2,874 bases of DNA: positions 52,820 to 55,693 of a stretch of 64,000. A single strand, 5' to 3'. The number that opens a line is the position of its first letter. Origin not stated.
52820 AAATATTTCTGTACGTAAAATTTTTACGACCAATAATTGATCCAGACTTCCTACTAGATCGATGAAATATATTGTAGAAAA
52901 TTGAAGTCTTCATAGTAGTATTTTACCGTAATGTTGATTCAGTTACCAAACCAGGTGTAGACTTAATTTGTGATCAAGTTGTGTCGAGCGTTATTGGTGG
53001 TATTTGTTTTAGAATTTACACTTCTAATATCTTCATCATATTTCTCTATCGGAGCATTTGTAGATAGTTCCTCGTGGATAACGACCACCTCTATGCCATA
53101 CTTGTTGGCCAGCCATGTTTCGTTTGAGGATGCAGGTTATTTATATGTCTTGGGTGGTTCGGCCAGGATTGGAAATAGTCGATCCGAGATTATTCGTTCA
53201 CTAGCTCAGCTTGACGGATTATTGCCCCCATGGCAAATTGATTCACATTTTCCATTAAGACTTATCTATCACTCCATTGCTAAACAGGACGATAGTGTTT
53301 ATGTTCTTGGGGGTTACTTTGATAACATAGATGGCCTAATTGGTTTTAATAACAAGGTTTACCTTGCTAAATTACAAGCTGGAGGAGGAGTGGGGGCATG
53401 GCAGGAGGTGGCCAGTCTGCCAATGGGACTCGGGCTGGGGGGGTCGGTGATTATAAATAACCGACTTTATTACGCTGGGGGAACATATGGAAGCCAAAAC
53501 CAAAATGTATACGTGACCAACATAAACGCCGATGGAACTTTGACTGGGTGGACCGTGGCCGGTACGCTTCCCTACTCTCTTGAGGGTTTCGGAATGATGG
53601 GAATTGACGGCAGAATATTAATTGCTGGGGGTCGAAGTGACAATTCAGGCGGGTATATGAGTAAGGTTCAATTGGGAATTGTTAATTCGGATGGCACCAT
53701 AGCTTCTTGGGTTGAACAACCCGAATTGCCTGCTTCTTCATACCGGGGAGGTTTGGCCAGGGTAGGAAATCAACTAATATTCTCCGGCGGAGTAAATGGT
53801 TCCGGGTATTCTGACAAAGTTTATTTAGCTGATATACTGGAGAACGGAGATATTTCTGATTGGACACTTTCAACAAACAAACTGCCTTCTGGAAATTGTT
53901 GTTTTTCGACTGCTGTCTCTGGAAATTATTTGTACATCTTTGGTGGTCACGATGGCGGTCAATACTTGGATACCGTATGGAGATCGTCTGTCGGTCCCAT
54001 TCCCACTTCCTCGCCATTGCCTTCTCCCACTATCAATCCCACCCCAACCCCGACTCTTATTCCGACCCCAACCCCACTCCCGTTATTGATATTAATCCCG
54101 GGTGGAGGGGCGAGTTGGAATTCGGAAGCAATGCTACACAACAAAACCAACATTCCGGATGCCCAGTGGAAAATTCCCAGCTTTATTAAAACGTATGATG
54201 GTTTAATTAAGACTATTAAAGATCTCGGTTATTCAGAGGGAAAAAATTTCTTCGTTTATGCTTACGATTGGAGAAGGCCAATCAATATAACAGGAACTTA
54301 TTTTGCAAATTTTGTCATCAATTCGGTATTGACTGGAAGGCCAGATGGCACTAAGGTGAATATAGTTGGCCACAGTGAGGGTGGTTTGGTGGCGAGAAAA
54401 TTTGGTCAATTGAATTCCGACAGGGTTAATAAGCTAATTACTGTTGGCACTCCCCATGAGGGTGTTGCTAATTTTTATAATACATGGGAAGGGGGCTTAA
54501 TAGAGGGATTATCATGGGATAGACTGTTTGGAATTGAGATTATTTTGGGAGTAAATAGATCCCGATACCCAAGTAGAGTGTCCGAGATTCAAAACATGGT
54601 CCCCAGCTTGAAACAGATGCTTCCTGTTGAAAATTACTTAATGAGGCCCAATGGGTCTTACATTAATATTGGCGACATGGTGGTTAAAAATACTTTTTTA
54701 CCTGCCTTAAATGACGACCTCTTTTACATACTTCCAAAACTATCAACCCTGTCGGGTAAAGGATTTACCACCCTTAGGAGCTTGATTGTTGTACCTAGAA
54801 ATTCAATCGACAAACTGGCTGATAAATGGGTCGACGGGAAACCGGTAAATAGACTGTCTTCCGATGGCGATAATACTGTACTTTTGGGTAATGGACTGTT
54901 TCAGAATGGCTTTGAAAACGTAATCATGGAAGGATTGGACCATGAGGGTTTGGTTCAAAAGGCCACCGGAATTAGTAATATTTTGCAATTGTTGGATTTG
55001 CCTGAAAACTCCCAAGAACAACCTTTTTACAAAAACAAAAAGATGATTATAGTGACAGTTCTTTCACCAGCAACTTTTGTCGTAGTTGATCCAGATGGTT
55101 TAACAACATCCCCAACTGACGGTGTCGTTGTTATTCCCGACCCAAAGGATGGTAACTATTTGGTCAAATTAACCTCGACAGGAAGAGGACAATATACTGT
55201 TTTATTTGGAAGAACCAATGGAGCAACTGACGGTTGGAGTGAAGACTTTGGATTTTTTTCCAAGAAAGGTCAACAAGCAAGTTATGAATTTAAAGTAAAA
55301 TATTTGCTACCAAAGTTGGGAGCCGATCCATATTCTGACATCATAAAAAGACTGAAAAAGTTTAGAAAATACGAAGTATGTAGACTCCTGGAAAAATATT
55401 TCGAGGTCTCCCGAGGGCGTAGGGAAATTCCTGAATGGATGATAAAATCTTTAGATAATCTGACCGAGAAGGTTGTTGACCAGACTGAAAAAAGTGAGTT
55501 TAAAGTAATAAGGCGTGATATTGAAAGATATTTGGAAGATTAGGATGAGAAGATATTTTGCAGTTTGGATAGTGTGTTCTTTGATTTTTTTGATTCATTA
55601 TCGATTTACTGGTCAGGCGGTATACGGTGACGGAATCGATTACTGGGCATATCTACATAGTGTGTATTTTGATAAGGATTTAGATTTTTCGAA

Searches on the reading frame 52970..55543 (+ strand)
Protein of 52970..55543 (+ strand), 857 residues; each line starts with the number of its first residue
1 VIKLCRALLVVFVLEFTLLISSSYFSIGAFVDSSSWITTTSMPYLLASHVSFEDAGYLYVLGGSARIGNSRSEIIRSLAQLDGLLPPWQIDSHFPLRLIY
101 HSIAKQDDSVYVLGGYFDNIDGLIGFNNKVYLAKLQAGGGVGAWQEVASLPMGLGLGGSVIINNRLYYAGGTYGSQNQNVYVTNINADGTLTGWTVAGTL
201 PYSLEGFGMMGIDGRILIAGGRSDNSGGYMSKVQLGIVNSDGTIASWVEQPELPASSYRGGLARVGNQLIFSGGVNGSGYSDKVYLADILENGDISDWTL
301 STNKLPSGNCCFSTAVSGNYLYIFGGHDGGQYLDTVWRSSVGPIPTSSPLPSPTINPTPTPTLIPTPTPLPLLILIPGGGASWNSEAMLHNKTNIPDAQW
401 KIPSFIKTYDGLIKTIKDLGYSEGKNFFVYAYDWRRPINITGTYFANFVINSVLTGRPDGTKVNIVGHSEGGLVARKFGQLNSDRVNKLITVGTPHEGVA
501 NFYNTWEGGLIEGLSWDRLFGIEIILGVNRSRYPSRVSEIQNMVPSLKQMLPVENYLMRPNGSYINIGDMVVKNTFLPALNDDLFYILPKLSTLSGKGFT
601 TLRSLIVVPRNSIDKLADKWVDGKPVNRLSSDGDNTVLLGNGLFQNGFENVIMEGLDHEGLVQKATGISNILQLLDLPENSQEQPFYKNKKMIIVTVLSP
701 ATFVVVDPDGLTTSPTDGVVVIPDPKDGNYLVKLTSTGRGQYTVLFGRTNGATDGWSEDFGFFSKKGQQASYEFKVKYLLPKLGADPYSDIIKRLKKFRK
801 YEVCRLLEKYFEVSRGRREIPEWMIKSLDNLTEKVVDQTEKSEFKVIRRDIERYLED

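Call 27: search_protein_families(library=pfam, proteins=[window:52970-55543:+], max_evalue=0.001)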
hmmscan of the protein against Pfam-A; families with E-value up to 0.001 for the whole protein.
window:52970-55543:+ (857 aa): 8 families
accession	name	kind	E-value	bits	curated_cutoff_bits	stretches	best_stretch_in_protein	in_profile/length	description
PF24681.1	Kelch_KLHDC2_KLHL20_DRC7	-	1e-15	58.1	50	1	160-338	5-183/221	KLHDC2/KLHL20/DRC7 Kelch-repeats domain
PF01344.31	Kelch_1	-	3.3e-09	36.5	20.1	1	310-338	3-31/46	Kelch motif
PF24996.1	NANM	-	4.5e-09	36.1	45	0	141-189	297-345/350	N-acetylneuraminate epimerase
PF02450.21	LCAT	-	4.8e-08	33.1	21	1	408-513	68-179/392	Lecithin:cholesterol acyltransferase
PF13964.12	Kelch_6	-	6e-08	32.9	25.3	0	309-340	2-34/50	Kelch motif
PF02089.21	Palm_thioest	-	4e-07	30.4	26.8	1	461-584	73-172/254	Palmitoyl protein thioesterase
PF07819.20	PGAP1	-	1.3e-06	28.7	24.3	1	455-498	85-131/233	PGAP1-like alpha/beta domain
PF00561.26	Abhydrolase_1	-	3.3e-05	24.1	25.8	1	461-497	69-103/245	alpha/beta hydrolase fold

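Call 68: search_protein_families(library=ncbifam, proteins=[window:52970-55543:+], max_evalue=0.01)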
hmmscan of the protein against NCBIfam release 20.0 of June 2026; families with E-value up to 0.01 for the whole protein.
window:52970-55543:+ (857 aa): 4 families
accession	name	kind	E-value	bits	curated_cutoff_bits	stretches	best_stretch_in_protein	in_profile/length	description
TIGR03548.1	mutarot_permut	subfamily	7.8e-09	35.1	243.2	1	127-336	38-241/323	cyclically-permuted mutarotase family protein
NF010730.0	PRK14131.1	subfamily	7.9e-05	21.5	416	0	142-188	330-376/384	N-acetylneuraminate epimerase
TIGR03547.1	muta_rot_YjhT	subfamily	0.00037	19.7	256.35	0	142-183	300-341/346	YjhT family mutarotase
NF006449.0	PRK08775.1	equivalog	0.0042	16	296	1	460-496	138-174/344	homoserine O-succinyltransferase MetX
